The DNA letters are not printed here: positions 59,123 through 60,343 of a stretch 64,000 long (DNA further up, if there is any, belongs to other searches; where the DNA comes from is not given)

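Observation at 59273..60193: KaiC-like ATPase with a Lys/Asn-rich disordered N-terminal extension, coupled to surface-protein genes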

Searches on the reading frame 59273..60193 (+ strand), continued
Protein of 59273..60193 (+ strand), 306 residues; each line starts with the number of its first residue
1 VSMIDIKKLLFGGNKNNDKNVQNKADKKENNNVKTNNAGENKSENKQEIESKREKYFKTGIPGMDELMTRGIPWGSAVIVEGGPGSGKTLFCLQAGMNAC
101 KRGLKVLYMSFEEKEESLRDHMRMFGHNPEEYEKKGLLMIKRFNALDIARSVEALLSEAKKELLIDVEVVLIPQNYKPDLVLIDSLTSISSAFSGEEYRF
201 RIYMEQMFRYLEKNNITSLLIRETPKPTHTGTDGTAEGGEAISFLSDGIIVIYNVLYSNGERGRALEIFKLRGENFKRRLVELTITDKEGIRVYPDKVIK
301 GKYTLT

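Call 8: find_homologous_proteins(query=window:59273-60193:+, max_evalue=0.00001)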
Query window:59273-60193:+ (306 aa): 1006 proteins with E <= 0.00001 among 2770 candidates; the best 120 are listed.
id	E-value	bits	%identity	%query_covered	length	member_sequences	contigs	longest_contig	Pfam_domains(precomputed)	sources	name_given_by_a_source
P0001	1.7e-169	581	88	99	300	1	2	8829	PF06745.20,PF07088.17,PF13481.13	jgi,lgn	jgi:circadian clock protein KaiC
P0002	3.1e-169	580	88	99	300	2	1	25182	PF06745.20,PF07088.17,PF13481.13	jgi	-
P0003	5.2e-153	526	78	99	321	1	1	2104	PF06745.20,PF07088.17,PF13481.13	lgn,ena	-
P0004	2.4e-148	511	88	86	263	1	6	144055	PF06745.20,PF07088.17,PF13481.13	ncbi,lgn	ncbi:MAG: ATPase domain-containing protein [Candidatus Diapherotrites archaeon]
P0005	7.6e-144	496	85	87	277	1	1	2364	PF06745.20,PF07088.17,PF13481.13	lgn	-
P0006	1.1e-130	453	77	86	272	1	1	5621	PF06745.20,PF03796.22,PF13481.13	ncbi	-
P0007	4.7e-128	445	76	87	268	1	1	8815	PF06745.20,PF07088.17,PF13481.13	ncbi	-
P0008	7.4e-127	441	76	83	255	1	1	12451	PF06745.20,PF23442.2,PF13481.13,PF20720.4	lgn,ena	-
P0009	1.3e-126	440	77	82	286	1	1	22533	PF06745.20,PF13481.13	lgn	-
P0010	8.3e-124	431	75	84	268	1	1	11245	PF06745.20,PF07088.17,PF13481.13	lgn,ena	-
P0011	9.9e-123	427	74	83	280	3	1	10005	PF06745.20,PF13481.13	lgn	-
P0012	1.1e-122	427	70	92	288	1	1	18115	PF06745.20,PF13481.13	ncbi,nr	ncbi:MAG: AAA family ATPase [Candidatus Diapherotrites archaeon]|nr:AAA family ATPase [Candidatus Di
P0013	3.9e-122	425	70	90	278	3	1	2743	PF06745.20,PF13481.13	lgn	-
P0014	3.8e-119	415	72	87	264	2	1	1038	PF06745.20,PF13481.13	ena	-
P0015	1.2e-117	410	73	82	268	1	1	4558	PF06745.20,PF13481.13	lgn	-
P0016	2.1e-117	410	73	82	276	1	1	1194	PF06745.20,PF13481.13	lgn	-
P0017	2.6e-117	409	76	81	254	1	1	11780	PF06745.20,PF07088.17,PF13481.13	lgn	-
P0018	3.4e-116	406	73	84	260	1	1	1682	PF06745.20,PF03796.22,PF13481.13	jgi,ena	-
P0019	5.5e-116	405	73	82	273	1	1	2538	PF06745.20,PF13481.13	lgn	-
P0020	3.0e-114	399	72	83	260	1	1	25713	PF06745.20,PF07088.17,PF03796.22,PF23442.2,PF13481.13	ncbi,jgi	jgi:circadian clock protein KaiC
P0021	3.2e-114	399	73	81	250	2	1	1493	PF06745.20,PF13481.13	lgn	-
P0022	5.2e-114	398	73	82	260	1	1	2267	PF06745.20,PF07088.17,PF13481.13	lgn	-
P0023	5.5e-114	398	73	83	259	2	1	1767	PF06745.20,PF13481.13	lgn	-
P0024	5.6e-113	395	72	82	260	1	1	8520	PF06745.20,PF03796.22,PF13481.13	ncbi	-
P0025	1.0e-112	394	69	83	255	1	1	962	PF06745.20,PF13481.13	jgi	jgi:circadian clock protein KaiC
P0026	1.5e-112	394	71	82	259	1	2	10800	PF06745.20,PF13481.13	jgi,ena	-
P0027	2.4e-112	393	63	92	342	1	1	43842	PF06745.20,PF13481.13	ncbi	-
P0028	1.2e-111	391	60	97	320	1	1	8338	PF06745.20,PF13481.13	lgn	-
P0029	1.8e-111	390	70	84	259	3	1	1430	PF06745.20,PF01695.24,PF03796.22,PF13481.13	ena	-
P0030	3.6e-111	389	66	89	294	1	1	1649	PF06745.20,PF13481.13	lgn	-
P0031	5.7e-111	388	63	92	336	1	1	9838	PF06745.20,PF13481.13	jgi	jgi:circadian clock protein KaiC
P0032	9.6e-111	388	69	83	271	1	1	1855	PF06745.20,PF07088.17,PF13481.13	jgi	jgi:circadian clock protein KaiC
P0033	1.9e-110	387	68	85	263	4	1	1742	PF06745.20,PF13481.13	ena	-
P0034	4.4e-110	386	68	83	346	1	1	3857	PF06745.20,PF13481.13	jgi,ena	-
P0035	6.4e-110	385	68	82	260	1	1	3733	PF06745.20,PF03796.22,PF13481.13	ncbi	-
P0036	8.8e-110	385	66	87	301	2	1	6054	PF06745.20,PF13481.13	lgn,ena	-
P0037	3.3e-109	383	69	82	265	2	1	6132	PF06745.20,PF03796.22,PF13481.13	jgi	-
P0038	3.4e-109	383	63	91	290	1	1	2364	PF06745.20,PF13481.13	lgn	-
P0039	5.1e-109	382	61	97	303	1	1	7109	PF06745.20,PF13481.13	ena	-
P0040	5.2e-109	382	70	82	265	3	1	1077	PF06745.20,PF13481.13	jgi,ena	-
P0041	7.3e-109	382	63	89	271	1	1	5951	PF06745.20,PF13481.13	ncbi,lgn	ncbi:MAG: RAD55 family ATPase [Candidatus Aenigmatarchaeota archaeon]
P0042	7.4e-109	382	70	82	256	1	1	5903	PF06745.20,PF13481.13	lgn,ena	-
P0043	1.1e-108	381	68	86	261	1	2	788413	PF06745.20,PF13481.13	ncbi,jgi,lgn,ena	ncbi:MAG: ATPase domain-containing protein [archaeon]|jgi:circadian clock protein KaiC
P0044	2.4e-108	380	68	84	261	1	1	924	PF06745.20,PF07088.17,PF13481.13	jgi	jgi:circadian clock protein KaiC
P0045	2.9e-108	380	66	87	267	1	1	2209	PF06745.20,PF13481.13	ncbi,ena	-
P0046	2.9e-108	380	68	84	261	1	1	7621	PF06745.20,PF13481.13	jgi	jgi:KaiC/GvpD/RAD55 family RecA-like ATPase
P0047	4.3e-108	379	69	82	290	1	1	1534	PF06745.20,PF03796.22,PF13481.13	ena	-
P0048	4.6e-108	379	65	87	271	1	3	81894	PF06745.20,PF13481.13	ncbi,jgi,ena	-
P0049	1.2e-107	378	69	84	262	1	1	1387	PF06745.20,PF13481.13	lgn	-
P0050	1.2e-107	377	63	92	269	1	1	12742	PF06745.20,PF03796.22,PF13481.13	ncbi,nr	ncbi:MAG: ATPase domain-containing protein [Candidatus ainarchaeum sp.]|nr:ATPase domain-containing 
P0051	2.1e-107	377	67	85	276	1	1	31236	PF06745.20,PF13481.13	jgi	jgi:circadian clock protein KaiC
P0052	2.3e-107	377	68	82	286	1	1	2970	PF06745.20,PF07088.17,PF13481.13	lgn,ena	-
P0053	2.4e-107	377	70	80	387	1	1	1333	PF06745.20,PF13481.13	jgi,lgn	-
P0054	2.8e-107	376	68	84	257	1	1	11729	PF06745.20,PF13481.13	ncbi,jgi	ncbi:MAG: ATPase domain-containing protein [archaeon]|jgi:circadian clock protein KaiC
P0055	3.4e-107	376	63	92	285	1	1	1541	PF06745.20,PF03796.22,PF13481.13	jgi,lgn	-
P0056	4.9e-107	376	67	87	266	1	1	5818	PF06745.20,PF13481.13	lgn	-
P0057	5.5e-107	375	69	82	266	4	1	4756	PF06745.20,PF13481.13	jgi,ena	-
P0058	7.2e-107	375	67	86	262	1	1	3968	PF06745.20,PF13481.13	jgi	jgi:KaiC/GvpD/RAD55 family RecA-like ATPase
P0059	8.0e-107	375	65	87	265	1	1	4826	PF06745.20,PF13481.13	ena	-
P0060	9.1e-107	375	63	92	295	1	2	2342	PF06745.20,PF13481.13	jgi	jgi:circadian clock protein KaiC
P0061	9.3e-107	375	66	85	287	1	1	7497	PF06745.20,PF13481.13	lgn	-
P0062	9.5e-107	375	67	85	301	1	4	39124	PF06745.20,PF13481.13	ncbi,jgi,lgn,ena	-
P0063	1.0e-106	374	68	83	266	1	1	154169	PF06745.20,PF13481.13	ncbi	-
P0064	1.2e-106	374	59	94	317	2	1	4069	PF06745.20,PF13481.13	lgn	-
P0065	1.5e-106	374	63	88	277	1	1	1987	PF06745.20,PF13481.13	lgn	-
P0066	1.5e-106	374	68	84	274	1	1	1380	PF06745.20,PF03796.22,PF13481.13,PF20720.4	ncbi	-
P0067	1.5e-106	374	67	85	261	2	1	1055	PF06745.20,PF07088.17,PF13481.13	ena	-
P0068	1.9e-106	374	68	82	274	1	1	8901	PF06745.20,PF13481.13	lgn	-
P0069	1.9e-106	374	69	82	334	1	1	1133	PF06745.20,PF07088.17,PF13481.13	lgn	-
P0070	2.5e-106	373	69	82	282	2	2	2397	PF06745.20,PF13481.13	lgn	-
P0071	3.0e-106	373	68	81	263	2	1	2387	PF06745.20,PF07088.17,PF13481.13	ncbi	-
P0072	3.2e-106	373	63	91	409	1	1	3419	PF06745.20,PF07088.17,PF13481.13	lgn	-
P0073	3.6e-106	373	67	86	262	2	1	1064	PF06745.20,PF13481.13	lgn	-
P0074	3.9e-106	373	67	81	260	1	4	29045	PF06745.20,PF25199.2,PF13481.13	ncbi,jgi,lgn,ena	-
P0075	4.0e-106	373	67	83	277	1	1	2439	PF06745.20,PF13481.13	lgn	-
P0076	4.0e-106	373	67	81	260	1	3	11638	PF06745.20,PF25199.2,PF13481.13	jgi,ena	-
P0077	4.1e-106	372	69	82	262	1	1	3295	PF06745.20,PF13481.13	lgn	-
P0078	4.6e-106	372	66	87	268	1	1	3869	PF06745.20,PF13481.13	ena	-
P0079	4.8e-106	372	67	85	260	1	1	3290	PF06745.20,PF13481.13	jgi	jgi:KaiC/GvpD/RAD55 family RecA-like ATPase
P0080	5.0e-106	372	66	82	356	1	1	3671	PF06745.20,PF03796.22,PF13481.13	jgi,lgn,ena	-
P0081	5.7e-106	372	65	90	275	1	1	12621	PF06745.20,PF07088.17,PF13481.13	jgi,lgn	jgi:circadian clock protein KaiC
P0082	5.8e-106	372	62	93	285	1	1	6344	PF06745.20,PF13481.13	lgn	-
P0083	6.4e-106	372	66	85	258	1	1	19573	PF06745.20,PF03796.22,PF13481.13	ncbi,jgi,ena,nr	ncbi:MAG: hypothetical protein DRN66_01935 [Candidatus Nanohalarchaeota archaeon]|nr:MAG: hypothetic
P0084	6.5e-106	372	68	82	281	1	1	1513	PF06745.20,PF13481.13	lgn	-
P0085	6.7e-106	372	65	86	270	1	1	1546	PF06745.20,PF13481.13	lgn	-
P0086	6.8e-106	372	68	83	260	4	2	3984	PF06745.20,PF13481.13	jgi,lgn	jgi:circadian clock protein KaiC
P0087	6.9e-106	372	67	86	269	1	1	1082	PF06745.20,PF13481.13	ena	-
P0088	7.0e-106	372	68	82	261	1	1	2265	PF06745.20,PF03796.22,PF13481.13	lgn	-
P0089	8.0e-106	372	69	82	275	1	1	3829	PF06745.20,PF13481.13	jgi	jgi:circadian clock protein KaiC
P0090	1.3e-105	371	66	82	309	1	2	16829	PF06745.20,PF03796.22,PF13481.13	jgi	jgi:KaiC/GvpD/RAD55 family RecA-like ATPase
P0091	1.5e-105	371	68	84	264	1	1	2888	PF06745.20,PF07088.17,PF13481.13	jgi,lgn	-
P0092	1.5e-105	371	62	93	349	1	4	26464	PF06745.20,PF13481.13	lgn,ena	-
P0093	2.3e-105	370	65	84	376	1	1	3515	PF06745.20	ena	-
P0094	2.3e-105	370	67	83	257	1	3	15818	PF06745.20,PF13481.13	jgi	jgi:circadian clock protein KaiC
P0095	2.3e-105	370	69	82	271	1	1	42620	PF06745.20,PF13481.13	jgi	jgi:circadian clock protein KaiC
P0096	2.7e-105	370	67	83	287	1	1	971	PF06745.20,PF07088.17,PF13481.13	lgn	-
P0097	3.4e-105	369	65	87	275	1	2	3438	PF06745.20,PF13481.13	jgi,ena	-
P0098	3.5e-105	369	68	82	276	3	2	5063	PF06745.20,PF13481.13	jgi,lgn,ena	-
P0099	4.0e-105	369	68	81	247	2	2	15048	PF06745.20,PF13481.13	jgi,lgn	jgi:circadian clock protein KaiC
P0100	5.0e-105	369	67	82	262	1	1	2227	PF06745.20,PF13481.13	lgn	-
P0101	5.1e-105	369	68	84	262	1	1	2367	PF06745.20,PF13481.13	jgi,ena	-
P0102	5.9e-105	369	67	82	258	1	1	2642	PF06745.20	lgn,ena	-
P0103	6.6e-105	369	68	82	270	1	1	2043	PF06745.20,PF13481.13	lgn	-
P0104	7.5e-105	368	66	83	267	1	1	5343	PF06745.20,PF07088.17,PF13481.13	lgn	-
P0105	7.8e-105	368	66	83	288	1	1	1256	PF06745.20,PF13481.13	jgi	-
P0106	8.2e-105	368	66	85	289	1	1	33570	PF06745.20,PF03796.22,PF13481.13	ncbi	-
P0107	8.5e-105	368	66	82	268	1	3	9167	PF06745.20,PF13481.13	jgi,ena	-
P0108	9.3e-105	368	66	81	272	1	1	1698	PF06745.20,PF13481.13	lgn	-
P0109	9.3e-105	368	63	88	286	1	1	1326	PF06745.20,PF03796.22,PF13481.13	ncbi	-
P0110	1.4e-104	368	65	87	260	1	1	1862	PF06745.20,PF13481.13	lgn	-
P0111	1.6e-104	367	65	84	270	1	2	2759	PF06745.20,PF13481.13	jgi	jgi:KaiC/GvpD/RAD55 family RecA-like ATPase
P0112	1.7e-104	367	62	93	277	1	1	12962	PF06745.20,PF13481.13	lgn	-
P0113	2.1e-104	367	67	84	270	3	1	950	PF06745.20,PF13481.13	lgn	-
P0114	2.4e-104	367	62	87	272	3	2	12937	PF06745.20,PF13481.13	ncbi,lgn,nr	ncbi:AAA family ATPase [Candidatus Woesearchaeota archaeon]|nr:AAA family ATPase [Candidatus Woesear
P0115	2.5e-104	367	67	83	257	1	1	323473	PF06745.20,PF03796.22,PF23442.2,PF13481.13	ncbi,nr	ncbi:AAA family ATPase [Candidatus Woesearchaeota archaeon]|nr:AAA family ATPase [Candidatus Woesear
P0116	3.0e-104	366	62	93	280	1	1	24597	PF06745.20,PF03796.22,PF13481.13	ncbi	-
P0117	3.0e-104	366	67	86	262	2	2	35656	PF06745.20,PF13481.13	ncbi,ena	ncbi:MAG: ATPase domain-containing protein [Nanoarchaeota archaeon]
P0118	3.2e-104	366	66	85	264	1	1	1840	PF06745.20,PF13481.13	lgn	-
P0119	3.4e-104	366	66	84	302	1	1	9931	PF06745.20,PF13481.13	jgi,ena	-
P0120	3.5e-104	366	67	84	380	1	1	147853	PF06745.20,PF13481.13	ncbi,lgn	-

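Call 9: find_encoding_contigs(protein=P0004, flank=10000, max_places=3)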
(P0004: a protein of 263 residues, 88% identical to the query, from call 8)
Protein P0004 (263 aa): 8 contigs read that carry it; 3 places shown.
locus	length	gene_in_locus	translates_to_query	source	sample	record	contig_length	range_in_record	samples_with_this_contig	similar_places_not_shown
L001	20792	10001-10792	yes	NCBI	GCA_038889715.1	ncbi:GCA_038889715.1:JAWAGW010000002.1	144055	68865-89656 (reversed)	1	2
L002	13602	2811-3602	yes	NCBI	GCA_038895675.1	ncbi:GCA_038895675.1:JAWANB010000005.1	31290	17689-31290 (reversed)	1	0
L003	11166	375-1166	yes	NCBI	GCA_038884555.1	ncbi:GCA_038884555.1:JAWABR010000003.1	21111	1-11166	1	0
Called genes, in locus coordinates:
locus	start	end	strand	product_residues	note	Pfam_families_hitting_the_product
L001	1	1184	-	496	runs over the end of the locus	PF00149:Metallophos, PF04042:DNA_pol_E_B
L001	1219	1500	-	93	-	PF03685:UPF0147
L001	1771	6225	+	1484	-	-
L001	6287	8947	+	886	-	PF10633:NPCBM_assoc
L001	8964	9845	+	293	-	-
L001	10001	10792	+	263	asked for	PF06745:ATPase, PF13481:AAA_25 (weak), PF07088:GvpD_P-loop (weak)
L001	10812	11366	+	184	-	-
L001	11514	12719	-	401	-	PF00931:NB-ARC (weak), PF01637:ATPase_2 (weak), PF13191:AAA_16, PF13401:AAA_22, PF00004:AAA (weak), PF22606:Cdc6-ORC-like_ATPase_lid (weak), PF22703:Cdc6_lid, PF09079:WHD_Cdc6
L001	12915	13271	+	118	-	PF04472:SepF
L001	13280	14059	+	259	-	-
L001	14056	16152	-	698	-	PF00270:DEAD, PF04851:ResIII, PF20720:nSTAND3 (faint), PF22527:DEXQc_Suv3 (weak), PF00271:Helicase_C (faint), PF20470:HTH_61 (weak), PF21280:Helicase_dom4_arc, PF14520:HHH_5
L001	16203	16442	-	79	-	-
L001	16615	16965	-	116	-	PF01849:NAC, PF19026:UBA_HYPK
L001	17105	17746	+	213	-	-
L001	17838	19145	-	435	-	-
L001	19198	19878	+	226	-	PF00254:FKBP_C (weak), PF22199:FKBP26_IF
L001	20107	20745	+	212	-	PF00227:Proteasome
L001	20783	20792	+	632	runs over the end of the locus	PF17214:KH_TffA, PF00753:Lactamase_B, PF16661:Lactamase_B_6, PF23023:Anti-Pycsar_Apyc1, PF12706:Lactamase_B_2, PF10996:Beta-Casp, PF07521:RMMBL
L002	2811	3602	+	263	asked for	PF06745:ATPase, PF13481:AAA_25 (weak), PF07088:GvpD_P-loop (weak)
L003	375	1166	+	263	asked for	PF06745:ATPase, PF13481:AAA_25 (weak), PF07088:GvpD_P-loop (weak)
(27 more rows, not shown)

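Call 10: find_encoding_contigs(protein=P0002, flank=10000, max_places=2)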
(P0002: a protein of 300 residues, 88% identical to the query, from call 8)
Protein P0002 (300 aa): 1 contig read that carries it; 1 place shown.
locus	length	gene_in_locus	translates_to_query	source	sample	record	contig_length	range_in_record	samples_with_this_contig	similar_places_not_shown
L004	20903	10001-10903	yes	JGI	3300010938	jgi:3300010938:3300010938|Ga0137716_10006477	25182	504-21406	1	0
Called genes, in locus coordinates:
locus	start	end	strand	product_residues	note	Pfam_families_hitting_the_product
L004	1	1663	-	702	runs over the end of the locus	PF00270:DEAD, PF04851:ResIII, PF22527:DEXQc_Suv3 (weak), PF00271:Helicase_C, PF21280:Helicase_dom4_arc, PF14520:HHH_5 (weak), PF21999:IMS_HHH_1 (faint)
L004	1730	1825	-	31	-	-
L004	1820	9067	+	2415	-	PF10633:NPCBM_assoc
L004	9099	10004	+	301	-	-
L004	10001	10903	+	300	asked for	PF13481:AAA_25 (weak), PF06745:ATPase, PF07088:GvpD_P-loop (faint)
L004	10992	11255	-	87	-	-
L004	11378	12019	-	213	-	-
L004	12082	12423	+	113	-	PF01849:NAC, PF19026:UBA_HYPK (weak)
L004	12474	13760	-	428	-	-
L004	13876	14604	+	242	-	PF00254:FKBP_C, PF22199:FKBP26_IF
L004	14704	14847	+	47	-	-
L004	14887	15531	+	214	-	PF00227:Proteasome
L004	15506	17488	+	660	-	PF17214:KH_TffA, PF00753:Lactamase_B, PF16661:Lactamase_B_6, PF23023:Anti-Pycsar_Apyc1 (weak), PF12706:Lactamase_B_2, PF10996:Beta-Casp, PF07521:RMMBL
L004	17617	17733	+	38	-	-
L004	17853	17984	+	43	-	-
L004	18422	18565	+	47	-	-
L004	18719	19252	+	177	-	PF13238:AAA_18, PF13207:AAA_17 (weak)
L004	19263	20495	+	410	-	-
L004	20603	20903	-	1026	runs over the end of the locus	-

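Call 11: find_encoding_contigs(protein=P0043, flank=10000, max_places=2)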
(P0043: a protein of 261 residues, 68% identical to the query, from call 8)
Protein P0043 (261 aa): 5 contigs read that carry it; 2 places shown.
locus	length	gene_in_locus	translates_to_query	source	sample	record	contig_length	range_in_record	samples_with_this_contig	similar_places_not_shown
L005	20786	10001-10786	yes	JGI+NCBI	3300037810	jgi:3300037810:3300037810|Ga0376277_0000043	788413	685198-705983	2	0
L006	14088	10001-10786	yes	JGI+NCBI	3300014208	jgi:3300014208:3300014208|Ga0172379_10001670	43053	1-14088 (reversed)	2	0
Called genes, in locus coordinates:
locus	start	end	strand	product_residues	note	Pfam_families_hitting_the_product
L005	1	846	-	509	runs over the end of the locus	PF16927:HisKA_7TM, PF05763:DUF835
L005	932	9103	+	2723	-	PF13385:Laminin_G_3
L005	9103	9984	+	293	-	-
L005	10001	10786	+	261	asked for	PF06745:ATPase, PF13481:AAA_25 (weak)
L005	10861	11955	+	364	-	PF00348:polyprenyl_synt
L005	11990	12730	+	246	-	-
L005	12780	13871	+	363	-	PF01070:FMN_dh, PF01645:Glu_synthase (weak)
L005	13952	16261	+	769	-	PF13385:Laminin_G_3, PF00386:C1q (weak)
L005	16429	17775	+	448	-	PF14691:Fer4_20, PF02826:2-Hacid_dh_C (faint), PF07992:Pyr_redox_2 (weak), PF01946:Thi4 (weak), PF07992:Pyr_redox_2, PF13450:NAD_binding_8 (weak), PF13738:Pyr_redox_3, PF00070:Pyr_redox, +5 more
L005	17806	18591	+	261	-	PF20143:NAD_kinase_C (faint)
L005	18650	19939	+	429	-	PF00368:HMG-CoA_red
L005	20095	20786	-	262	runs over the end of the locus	PF02535:Zip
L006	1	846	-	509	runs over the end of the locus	PF16927:HisKA_7TM, PF05763:DUF835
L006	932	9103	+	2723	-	PF13385:Laminin_G_3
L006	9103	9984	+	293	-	-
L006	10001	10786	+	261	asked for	PF06745:ATPase, PF13481:AAA_25 (weak)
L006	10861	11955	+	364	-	PF00348:polyprenyl_synt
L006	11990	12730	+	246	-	-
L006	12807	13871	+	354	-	PF01070:FMN_dh, PF01645:Glu_synthase (weak)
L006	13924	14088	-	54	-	?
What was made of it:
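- Giant + partner + ATPase is present in L001-L006, including a 68%-identical relative whose other neighbours differ (calls 9-11).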

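Call 13: find_related_loci(query=window:59273-60193:+, collection=genome_contigs, flank=10000)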
Query window:59273-60193:+ (306 aa) in genome_contigs; peptide patterns used: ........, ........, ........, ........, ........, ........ (x = any residue, [..] = any of these).
64 stretches matched a pattern; 5 encode a relative of the query (tblastn E <= 1e-3); 5 distinct loci.
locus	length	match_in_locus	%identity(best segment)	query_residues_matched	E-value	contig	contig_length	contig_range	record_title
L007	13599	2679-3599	79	11-306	1e-158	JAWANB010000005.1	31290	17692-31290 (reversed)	MAG: Candidatus Iainarchaeum archaeon isolate SRBZ-2_201901_bins_138 SRBZ-2_201901_bins_138_scaffold_5, whole genome sho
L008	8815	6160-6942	76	42-306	5e-135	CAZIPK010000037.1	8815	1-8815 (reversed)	MAG TPA_asm: uncultured archaeon isolate binchicken_co16_357 genome assembly, contig: NODE_13114_length_8815_cov_4.31347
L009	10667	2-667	87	85-306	2e-129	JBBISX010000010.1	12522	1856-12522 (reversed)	MAG: Candidatus Iainarchaeum archaeon isolate PFS170222_bin_383 NODE_5228_length_12522_cov_4.133713, whole genome shotgu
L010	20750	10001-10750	63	57-306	5e-102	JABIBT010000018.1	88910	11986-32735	MAG: Candidatus Woesearchaeota archaeon isolate SI048_bin33 k141_703954, whole genome shotgun sequence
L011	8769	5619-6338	44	51-295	2e-64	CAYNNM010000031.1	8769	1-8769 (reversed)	MAG TPA_asm: uncultured Methanosarcinales archaeon isolate SRP257756_co1_20 genome assembly, contig: NODE_7359_length_87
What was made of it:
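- Tried and rejected: genome_contigs scan with the single protein returned only 5 loci (call 13).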

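Call 26: find_related_loci(query=A1, collection=metagenome_contigs, flank=10000)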
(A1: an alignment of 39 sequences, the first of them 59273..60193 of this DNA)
Query A1 (306 aa) in metagenome_contigs; peptide patterns used: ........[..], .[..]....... (x = any residue, [..] = any of these).
600 stretches matched a pattern (row limit reached: there are more); 366 encode a relative of the query (tblastn E <= 1e-3); the best 80 are kept; 80 distinct loci.
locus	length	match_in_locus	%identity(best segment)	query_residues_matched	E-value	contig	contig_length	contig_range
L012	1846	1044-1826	70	45-306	9e-134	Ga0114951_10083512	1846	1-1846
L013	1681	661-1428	73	51-306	3e-133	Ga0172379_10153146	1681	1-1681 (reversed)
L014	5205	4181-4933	71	55-306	2e-120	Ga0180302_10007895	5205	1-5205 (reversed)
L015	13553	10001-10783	69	46-306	2e-119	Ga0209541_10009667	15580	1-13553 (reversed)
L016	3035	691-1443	68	54-306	2e-122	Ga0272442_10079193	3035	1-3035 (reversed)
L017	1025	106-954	64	24-306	2e-128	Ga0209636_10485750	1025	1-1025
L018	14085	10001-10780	68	45-306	4e-117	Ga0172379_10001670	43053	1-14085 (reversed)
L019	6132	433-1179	69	57-306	2e-116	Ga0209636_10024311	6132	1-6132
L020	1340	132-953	63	31-306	9e-125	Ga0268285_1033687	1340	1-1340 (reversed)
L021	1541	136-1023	61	17-306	8e-124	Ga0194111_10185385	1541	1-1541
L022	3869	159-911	67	55-306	2e-116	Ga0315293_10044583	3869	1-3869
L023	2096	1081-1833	67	55-306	2e-120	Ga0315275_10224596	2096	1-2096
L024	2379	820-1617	65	41-306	8e-119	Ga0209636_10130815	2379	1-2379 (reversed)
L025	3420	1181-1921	67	59-306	3e-115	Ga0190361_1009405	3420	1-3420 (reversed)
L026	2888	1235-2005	68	50-306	2e-116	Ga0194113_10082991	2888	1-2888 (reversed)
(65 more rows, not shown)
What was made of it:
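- Tried and rejected: The metagenome scan with an alignment was needed instead (call 26).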
